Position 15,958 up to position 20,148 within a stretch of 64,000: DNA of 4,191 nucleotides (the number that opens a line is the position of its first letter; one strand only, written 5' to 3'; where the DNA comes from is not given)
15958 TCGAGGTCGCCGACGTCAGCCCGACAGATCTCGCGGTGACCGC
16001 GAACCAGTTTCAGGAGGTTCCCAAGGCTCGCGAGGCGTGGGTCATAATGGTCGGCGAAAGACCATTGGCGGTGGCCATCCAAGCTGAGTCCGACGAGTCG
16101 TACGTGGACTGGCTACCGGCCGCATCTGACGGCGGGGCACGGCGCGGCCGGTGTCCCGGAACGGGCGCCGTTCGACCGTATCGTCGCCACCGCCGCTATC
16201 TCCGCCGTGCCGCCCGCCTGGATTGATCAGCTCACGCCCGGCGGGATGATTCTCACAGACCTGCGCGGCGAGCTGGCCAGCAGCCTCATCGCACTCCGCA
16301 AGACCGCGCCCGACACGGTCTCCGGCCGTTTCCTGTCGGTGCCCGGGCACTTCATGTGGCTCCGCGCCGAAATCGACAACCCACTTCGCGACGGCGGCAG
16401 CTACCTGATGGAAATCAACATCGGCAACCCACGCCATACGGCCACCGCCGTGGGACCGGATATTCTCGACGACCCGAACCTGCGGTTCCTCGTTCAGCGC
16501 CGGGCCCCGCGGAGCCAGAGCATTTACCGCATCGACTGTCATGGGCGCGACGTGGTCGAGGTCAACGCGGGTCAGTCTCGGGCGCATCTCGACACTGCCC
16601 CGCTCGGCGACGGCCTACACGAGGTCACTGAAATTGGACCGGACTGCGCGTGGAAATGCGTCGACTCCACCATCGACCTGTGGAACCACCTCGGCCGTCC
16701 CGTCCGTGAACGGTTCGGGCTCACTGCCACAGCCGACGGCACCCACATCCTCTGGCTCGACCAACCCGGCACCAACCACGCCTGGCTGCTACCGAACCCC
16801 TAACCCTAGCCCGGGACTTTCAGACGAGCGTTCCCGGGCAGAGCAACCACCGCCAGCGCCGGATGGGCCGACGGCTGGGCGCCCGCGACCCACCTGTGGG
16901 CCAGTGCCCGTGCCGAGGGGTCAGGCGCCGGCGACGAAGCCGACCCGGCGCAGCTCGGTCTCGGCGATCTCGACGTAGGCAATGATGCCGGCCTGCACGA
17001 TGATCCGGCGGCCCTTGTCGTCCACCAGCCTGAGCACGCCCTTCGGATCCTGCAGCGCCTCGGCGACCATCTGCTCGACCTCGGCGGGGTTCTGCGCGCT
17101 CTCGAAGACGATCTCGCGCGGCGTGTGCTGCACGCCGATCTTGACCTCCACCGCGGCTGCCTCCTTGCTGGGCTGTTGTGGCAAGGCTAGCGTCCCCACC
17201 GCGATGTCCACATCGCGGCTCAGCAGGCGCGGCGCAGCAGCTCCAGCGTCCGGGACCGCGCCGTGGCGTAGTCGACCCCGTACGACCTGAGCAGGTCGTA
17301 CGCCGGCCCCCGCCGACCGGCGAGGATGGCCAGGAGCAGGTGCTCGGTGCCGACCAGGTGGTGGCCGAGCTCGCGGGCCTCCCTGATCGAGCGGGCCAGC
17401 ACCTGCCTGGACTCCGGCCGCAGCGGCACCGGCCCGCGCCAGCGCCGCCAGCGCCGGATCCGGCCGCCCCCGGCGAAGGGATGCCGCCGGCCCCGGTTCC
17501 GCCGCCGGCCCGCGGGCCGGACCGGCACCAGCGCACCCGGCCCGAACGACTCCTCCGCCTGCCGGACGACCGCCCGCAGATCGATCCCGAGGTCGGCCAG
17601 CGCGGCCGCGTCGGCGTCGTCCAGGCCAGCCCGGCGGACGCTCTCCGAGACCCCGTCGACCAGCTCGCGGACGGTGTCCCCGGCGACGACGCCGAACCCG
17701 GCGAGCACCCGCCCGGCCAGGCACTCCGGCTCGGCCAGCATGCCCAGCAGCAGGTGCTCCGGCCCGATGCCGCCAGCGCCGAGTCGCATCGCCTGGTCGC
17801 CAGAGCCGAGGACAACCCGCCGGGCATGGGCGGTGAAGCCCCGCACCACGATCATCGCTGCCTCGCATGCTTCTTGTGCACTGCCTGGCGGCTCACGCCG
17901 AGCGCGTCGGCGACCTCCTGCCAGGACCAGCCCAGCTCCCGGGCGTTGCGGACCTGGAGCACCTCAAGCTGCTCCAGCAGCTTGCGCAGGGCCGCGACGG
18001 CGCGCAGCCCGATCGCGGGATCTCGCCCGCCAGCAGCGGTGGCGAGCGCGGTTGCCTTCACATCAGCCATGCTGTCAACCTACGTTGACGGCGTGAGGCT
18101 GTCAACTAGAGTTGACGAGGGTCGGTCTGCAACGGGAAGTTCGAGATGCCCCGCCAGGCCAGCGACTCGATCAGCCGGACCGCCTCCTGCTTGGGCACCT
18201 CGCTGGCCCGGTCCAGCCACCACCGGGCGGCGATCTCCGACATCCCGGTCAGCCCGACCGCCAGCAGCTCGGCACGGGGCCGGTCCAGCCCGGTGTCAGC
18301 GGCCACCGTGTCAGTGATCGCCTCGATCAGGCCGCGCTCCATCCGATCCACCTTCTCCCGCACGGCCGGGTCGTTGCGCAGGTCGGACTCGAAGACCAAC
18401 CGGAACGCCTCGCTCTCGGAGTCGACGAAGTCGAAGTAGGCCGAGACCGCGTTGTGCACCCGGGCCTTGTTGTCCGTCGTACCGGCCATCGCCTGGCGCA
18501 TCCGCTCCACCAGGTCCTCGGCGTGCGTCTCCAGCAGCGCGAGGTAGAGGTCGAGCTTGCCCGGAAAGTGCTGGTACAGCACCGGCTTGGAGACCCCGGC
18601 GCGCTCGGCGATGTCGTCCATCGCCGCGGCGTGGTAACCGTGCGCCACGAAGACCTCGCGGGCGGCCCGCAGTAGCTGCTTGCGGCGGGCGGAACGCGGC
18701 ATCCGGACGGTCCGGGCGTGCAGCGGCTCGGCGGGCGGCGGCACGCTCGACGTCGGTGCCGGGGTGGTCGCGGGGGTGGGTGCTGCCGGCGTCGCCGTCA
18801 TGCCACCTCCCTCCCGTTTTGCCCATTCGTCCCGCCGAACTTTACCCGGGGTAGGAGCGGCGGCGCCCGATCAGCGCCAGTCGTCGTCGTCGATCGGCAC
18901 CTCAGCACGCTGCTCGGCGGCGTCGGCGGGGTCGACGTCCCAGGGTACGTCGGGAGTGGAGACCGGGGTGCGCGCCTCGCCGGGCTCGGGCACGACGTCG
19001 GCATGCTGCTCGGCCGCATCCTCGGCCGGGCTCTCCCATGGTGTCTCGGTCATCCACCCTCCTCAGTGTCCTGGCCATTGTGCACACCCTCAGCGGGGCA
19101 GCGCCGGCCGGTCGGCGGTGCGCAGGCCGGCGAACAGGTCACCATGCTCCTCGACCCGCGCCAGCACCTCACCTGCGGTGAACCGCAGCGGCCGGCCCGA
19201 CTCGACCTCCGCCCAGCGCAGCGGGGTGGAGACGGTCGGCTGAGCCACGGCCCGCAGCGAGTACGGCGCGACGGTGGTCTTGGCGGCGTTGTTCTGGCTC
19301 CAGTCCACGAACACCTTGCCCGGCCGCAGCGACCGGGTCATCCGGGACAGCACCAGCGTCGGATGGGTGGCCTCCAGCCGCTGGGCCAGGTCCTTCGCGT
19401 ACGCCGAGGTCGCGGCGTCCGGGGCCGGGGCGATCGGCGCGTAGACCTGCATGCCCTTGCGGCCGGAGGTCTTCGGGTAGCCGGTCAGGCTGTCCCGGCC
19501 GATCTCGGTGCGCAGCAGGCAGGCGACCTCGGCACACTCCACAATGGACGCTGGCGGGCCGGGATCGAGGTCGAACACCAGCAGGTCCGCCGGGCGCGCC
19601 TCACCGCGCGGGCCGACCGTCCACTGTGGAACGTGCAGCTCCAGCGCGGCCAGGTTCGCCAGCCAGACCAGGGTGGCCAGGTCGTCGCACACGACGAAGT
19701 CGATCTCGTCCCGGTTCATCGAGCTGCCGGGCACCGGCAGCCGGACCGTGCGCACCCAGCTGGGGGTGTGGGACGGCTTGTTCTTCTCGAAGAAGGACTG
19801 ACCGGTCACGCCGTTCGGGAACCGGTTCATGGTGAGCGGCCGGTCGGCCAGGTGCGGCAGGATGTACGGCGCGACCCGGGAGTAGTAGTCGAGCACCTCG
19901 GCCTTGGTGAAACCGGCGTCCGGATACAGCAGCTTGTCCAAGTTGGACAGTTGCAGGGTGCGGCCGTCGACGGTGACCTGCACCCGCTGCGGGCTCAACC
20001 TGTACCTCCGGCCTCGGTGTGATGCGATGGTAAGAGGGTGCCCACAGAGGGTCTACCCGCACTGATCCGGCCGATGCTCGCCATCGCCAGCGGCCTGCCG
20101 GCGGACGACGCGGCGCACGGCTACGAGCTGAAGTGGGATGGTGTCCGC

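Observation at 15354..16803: Relic graspetide (ATP-grasp RiPP) locus: intact-looking precursor ORF, broken ATP-grasp and PIMT-like methyltransferase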

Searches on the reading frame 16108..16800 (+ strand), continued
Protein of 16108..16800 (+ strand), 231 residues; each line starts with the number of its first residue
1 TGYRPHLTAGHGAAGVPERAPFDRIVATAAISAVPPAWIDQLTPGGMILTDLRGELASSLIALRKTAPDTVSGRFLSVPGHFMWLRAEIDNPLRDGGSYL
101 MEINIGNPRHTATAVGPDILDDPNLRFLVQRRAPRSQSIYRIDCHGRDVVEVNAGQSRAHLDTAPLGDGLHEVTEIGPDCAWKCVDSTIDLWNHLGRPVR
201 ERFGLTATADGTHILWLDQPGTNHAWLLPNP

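Call 76: search_protein_families(library=ncbifam, proteins=[L089:2729-2989:+, L089:3036-4001:+, L089:4001-5191:+], max_evalue=0.01)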
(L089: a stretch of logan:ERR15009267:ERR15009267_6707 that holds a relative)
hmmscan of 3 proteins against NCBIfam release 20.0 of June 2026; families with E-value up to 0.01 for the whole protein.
L089:2729-2989:+ (87 aa): 0 families

L089:3036-4001:+ (322 aa): 8 families
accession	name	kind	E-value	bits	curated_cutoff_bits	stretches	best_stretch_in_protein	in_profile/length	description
TIGR04187.1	GRASP_SAV_5884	subfamily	4.8e-99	331.5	350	1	4-317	1-312/312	ATP-grasp ribosomal peptide maturase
TIGR04184.1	ATPgraspMvdD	equivalog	7.8e-54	183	475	1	6-317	2-320/321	MvdD family ATP-grasp ribosomal peptide maturase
TIGR04185.1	ATPgraspMvdC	equivalog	2.5e-46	158.3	425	1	11-317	8-317/318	MvdC family ATP-grasp ribosomal peptide maturase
TIGR04192.1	GRASP_w_spasm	equivalog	1.2e-15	57.7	230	1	130-301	131-303/318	grasp-with-spasm system ATP-grasp peptide maturase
TIGR00768.1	rimK_fam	subfamily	1.6e-07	30.9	143.4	1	112-314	74-274/276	RimK family alpha-L-glutamate ligase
TIGR04356.1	grasp_GAK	hypoth_equivalog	3.4e-05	23.1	300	1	245-316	213-283/287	GAK system ATP-grasp enzyme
TIGR02144.1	LysX_arch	equivalog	0.00035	19.8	275.6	1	113-318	75-277/281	lysine biosynthesis protein LysX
NF040720.1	MptN_Meth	equivalog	0.0037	16.4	350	0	113-314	89-288/291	tetrahydromethanopterin:alpha-L-glutamate ligase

L089:4001-5191:+ (397 aa): 31 families (the best 25 are shown)
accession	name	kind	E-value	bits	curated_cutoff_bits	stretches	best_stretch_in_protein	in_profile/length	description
TIGR04188.1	methyltr_grsp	subfamily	5.7e-95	318.7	380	1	25-371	11-362/363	ATP-grasp peptide maturase system methyltransferase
TIGR04364.1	methyltran_FxLD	equivalog_domain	1.1e-33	116.9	320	1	32-223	25-198/394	methyltransferase, FxLD system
NF001453.0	PRK00312.1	equivalog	2.1e-30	105.9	188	1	94-216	66-187/217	protein-L-isoaspartate(D-aspartate) O-methyltransferase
NF010549.0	PRK13942.1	equivalog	5.1e-26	91.5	282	1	79-221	51-191/215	protein-L-isoaspartate O-methyltransferase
TIGR00080.1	pimt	equivalog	2e-23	83.4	159.05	1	93-214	62-185/216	protein-L-isoaspartate O-methyltransferase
NF010550.0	PRK13943.1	equivalog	5.9e-22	78.2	359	1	88-208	60-182/322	protein-L-isoaspartate O-methyltransferase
NF043040.1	corrin_prot_MT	hypoth_equivalog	2.4e-08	33.7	180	1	106-161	38-92/216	corrinoid protein-associated methyltransferase CpaM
NF011530.0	PRK14968.1-4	equivalog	2.1e-06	27.2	243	1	104-151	35-81/202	putative methyltransferase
NF001785.0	PRK00517.2-2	equivalog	5.2e-06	25.8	188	1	96-181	134-217/282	50S ribosomal protein L11 methyltransferase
NF011529.0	PRK14968.1-3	equivalog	4.4e-05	23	162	1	104-151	30-75/198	putative methyltransferase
NF001790.0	PRK00517.3-3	equivalog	5.6e-05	22.6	269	1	107-181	121-197/262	50S ribosomal protein L11 methyltransferase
NF045667.1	MTase_DVU1556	equivalog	7.4e-05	22.3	155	1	96-152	10-65/213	DVU_1556 family methyltransferase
NF002463.0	PRK01683.1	equivalog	8.8e-05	22.2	297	1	104-155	27-78/258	trans-aconitate 2-methyltransferase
NF047649.1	MTase_UXPK_star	exception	0.00025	20.1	460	1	102-158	71-128/283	methyltransferase/UXPK-star double selenoprotein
TIGR03534.1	RF_mod_PrmC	equivalog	0.00027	20.5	199.1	1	100-180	80-161/253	peptide chain release factor N(5)-glutamine methyltransferase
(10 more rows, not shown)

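Call 77: search_protein_families(library=pfam, proteins=[L089:2729-2989:+, L089:3036-4001:+, L089:4001-5191:+], max_evalue=0.01)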
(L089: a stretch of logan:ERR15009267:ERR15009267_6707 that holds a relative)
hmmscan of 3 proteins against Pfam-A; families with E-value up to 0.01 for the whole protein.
L089:2729-2989:+ (87 aa): 0 families

L089:3036-4001:+ (322 aa): 1 family
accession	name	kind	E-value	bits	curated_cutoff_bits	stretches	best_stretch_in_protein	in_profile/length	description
PF21068.3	ATPgraspMvdD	-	8e-13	49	27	1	5-118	2-118/121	MvdD pre-ATP grasp domain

L089:4001-5191:+ (397 aa): 11 families
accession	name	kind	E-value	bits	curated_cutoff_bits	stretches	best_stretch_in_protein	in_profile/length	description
PF01135.25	PCMT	-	4.1e-27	95.8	20.3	1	91-221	56-188/210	Protein-L-isoaspartate(D-aspartate) O-methyltransferase (PCMT)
PF13649.12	Methyltransf_25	-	1.1e-09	39.3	27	1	112-190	1-79/97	Methyltransferase domain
PF13847.12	Methyltransf_31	-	1.6e-07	31.5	27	1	107-185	2-84/145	Methyltransferase domain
PF08242.18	Methyltransf_12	-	7.6e-07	30.2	30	1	113-188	1-78/98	Methyltransferase domain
PF08241.18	Methyltransf_11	-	9e-05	23.5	21.2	1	113-159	1-44/95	Methyltransferase domain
PF00398.26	RrnaAD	-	0.00039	20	24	1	95-153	17-73/263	Ribosomal RNA adenine dimethylase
PF13489.12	Methyltransf_23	-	0.00056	20.1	27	1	107-160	21-61/164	Methyltransferase domain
PF05175.20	MTS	-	0.00069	19.7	23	1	101-160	24-84/170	Methyltransferase small domain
PF01596.23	Methyltransf_3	-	0.0035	17.1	22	1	101-156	36-93/204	O-methyltransferase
PF06325.19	PrmA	-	0.007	16.3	22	1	106-181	159-232/296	Ribosomal protein L11 methyltransferase (PrmA)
PF13679.12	Methyltransf_32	-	0.0089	16.4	27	0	107-165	24-86/143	Methyltransferase domain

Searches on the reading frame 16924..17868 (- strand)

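Call 39: search_protein_families(library=pfam, proteins=[window:16924-17868:-], max_evalue=0.001)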
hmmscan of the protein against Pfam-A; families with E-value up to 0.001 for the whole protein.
window:16924-17868:- (315 aa): 1 family
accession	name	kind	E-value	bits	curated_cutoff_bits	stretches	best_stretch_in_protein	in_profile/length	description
PF11305.13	DUF3107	-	1.5e-26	92.9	27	1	240-311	1-72/73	Protein of unknown function (DUF3107)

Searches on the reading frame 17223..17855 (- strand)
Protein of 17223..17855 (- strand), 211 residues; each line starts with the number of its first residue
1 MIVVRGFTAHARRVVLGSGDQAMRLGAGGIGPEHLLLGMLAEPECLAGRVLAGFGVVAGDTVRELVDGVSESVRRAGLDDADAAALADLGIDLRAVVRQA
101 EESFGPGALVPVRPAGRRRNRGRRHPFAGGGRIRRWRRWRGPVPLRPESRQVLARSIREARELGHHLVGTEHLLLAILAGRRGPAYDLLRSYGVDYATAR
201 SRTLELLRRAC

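Call 39: search_protein_families(library=pfam, proteins=[window:17223-17855:-], max_evalue=0.001)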
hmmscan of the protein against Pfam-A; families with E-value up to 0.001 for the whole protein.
window:17223-17855:- (211 aa): 1 family
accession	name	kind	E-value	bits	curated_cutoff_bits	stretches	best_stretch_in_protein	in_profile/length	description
PF02861.25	Clp_N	-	7.3e-22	77.7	20.7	2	158-207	3-52/53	Clp amino terminal domain, pathogenicity island component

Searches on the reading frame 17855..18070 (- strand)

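Call 39: search_protein_families(library=pfam, proteins=[window:17855-18070:-], max_evalue=0.001)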
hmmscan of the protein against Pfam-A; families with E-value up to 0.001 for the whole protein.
window:17855-18070:- (72 aa): 5 families
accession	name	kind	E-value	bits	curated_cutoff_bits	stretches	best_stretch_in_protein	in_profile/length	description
PF13384.12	HTH_23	-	5.1e-06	26.6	24.6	1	40-66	11-36/50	Homeodomain-like domain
PF01381.28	HTH_3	-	2.9e-05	24.5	23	1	41-64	2-26/55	Helix-turn-helix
PF08281.18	Sigma70_r4_2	-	0.00021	21.3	25.7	0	44-70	23-49/54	Sigma-70, region 4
PF08279.18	HTH_11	-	0.00026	21.2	25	1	37-66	5-34/55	HTH domain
PF04545.22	Sigma70_r4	-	0.00093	19.1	24.1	0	34-69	9-42/50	Sigma-70, region 4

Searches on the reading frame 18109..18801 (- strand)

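Call 39: search_protein_families(library=pfam, proteins=[window:18109-18801:-], max_evalue=0.001)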
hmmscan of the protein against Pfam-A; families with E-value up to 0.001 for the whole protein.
window:18109-18801:- (231 aa): 3 families
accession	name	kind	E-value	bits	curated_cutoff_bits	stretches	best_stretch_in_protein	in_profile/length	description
PF00440.29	TetR_N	-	4.4e-19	68.4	24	1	43-89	1-47/47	Bacterial regulatory proteins, tetR family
PF21943.1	TetR_C_46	-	2.4e-09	37.8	27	1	114-218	4-109/109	Tetracyclin repressor-like, C-terminal domain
PF19344.4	TetR_C_32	-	8.8e-06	26.3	27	1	101-219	2-127/139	Tetracyclin repressor-like, C-terminal domain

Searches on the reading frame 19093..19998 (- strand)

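Call 39: search_protein_families(library=pfam, proteins=[window:19093-19998:-], max_evalue=0.001)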
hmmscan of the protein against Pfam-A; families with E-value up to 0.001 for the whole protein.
window:19093-19998:- (302 aa): 1 family
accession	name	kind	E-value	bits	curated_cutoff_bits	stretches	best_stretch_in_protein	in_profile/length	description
PF21686.3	LigD_Prim-Pol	-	5.5e-89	298.5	27.4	1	31-289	1-254/254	LigD, primase-polymerase domain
